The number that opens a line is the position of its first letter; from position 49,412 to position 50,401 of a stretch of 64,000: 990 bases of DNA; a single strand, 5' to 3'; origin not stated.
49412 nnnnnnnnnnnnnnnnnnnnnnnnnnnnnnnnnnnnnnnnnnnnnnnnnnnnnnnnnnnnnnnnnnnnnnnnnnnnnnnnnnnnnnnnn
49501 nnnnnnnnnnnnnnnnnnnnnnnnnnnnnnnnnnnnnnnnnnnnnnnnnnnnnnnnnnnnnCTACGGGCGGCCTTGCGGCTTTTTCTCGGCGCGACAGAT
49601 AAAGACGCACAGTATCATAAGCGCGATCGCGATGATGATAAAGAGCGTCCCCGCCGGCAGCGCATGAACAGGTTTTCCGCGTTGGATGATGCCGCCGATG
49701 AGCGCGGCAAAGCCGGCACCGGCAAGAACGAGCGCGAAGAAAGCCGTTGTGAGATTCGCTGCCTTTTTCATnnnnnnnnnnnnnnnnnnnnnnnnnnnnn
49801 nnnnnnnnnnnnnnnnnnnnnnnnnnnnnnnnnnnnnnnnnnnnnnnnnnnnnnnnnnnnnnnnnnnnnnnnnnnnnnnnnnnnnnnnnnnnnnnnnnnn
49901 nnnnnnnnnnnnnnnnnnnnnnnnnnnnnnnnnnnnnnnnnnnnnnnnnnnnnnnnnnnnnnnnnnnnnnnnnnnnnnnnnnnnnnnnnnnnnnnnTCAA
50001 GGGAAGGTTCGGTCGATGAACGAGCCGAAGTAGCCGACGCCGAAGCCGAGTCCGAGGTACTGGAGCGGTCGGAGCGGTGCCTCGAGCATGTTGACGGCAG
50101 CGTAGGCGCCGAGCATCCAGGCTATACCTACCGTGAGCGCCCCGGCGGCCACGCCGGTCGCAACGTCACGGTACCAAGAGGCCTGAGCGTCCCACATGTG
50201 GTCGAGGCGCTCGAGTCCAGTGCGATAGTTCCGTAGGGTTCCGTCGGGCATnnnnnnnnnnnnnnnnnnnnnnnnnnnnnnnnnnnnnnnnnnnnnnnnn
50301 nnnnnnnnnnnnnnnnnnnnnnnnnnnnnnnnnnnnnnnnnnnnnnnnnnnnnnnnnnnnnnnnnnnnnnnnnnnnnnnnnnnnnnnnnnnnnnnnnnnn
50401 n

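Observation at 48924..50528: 16S rRNA gene lacks the canonical 3' tail; exact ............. lies 1.6 kb downstream behind three SD-bearing small membrane-protein genes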

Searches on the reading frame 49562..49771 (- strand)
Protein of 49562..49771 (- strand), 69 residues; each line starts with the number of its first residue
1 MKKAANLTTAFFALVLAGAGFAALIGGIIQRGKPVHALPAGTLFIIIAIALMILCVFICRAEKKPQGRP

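Call 8: search_protein_families(library=pfam, proteins=[window:49562-49771:-], max_evalue=1)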
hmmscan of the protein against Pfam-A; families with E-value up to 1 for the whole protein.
window:49562-49771:- (69 aa): 7 families
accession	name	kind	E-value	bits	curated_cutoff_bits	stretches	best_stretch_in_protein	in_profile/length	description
PF02656.20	DUF202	-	0.0016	19.3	23.4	1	13-61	15-64/68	Domain of unknown function (DUF202)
PF01545.26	Cation_efflux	-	0.012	15.8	26.6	1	1-62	63-127/198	Cation efflux family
PF19616.4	DUF6121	-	0.072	13.5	27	1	7-54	10-56/155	Family of unknown function (DUF6121)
PF12698.13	ABC2_membrane_3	-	0.11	12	31.6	1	9-57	245-291/347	ABC-2 family transporter protein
PF13567.11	DUF4131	-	0.12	12.5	31.6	1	12-63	6-51/165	Domain of unknown function (DUF4131)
PF10873.13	CYYR1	-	0.14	13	31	1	21-63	43-84/149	Cysteine and tyrosine-rich protein 1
PF06103.16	DUF948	-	0.25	12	37.2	1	45-61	4-20/89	Bacterial protein of unknown function (DUF948)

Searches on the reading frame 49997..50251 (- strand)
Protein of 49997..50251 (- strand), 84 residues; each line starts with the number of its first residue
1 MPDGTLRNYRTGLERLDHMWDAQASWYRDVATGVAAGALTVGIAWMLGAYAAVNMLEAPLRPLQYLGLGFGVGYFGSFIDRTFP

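Call 8: search_protein_families(library=pfam, proteins=[window:49997-50251:-], max_evalue=1)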
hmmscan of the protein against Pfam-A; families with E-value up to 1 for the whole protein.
window:49997-50251:- (84 aa): 0 families

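Call 9: find_encoding_contigs(protein=window:49997-50251:-, flank=10000, max_places=10)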
Protein window:49997-50251:- (84 aa): 3 contigs read that carry it; 1 place shown.
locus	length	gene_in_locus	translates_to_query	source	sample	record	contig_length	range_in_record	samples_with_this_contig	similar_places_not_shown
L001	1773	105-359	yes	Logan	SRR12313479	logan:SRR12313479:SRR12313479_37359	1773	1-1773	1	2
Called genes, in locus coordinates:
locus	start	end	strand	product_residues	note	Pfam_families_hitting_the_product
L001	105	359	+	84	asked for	-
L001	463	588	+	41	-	-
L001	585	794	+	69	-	-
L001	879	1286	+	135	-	-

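Call 16: list_cluster_members(proteins=[P0001, window:49997-50251:-, window:49562-49771:-, window:52991-53893:-])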
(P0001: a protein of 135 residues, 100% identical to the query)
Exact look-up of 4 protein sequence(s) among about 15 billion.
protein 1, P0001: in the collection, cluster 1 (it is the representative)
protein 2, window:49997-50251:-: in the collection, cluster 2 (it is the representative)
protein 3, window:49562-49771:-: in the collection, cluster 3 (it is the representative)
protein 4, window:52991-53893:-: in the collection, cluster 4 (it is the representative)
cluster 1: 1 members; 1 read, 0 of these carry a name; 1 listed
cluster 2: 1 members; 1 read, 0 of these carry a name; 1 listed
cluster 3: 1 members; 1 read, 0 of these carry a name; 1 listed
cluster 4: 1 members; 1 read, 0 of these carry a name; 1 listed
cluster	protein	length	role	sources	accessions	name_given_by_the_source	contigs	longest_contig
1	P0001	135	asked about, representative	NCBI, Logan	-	-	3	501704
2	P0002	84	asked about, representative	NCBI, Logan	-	-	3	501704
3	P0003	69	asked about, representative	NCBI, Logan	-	-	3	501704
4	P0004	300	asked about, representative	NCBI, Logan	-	-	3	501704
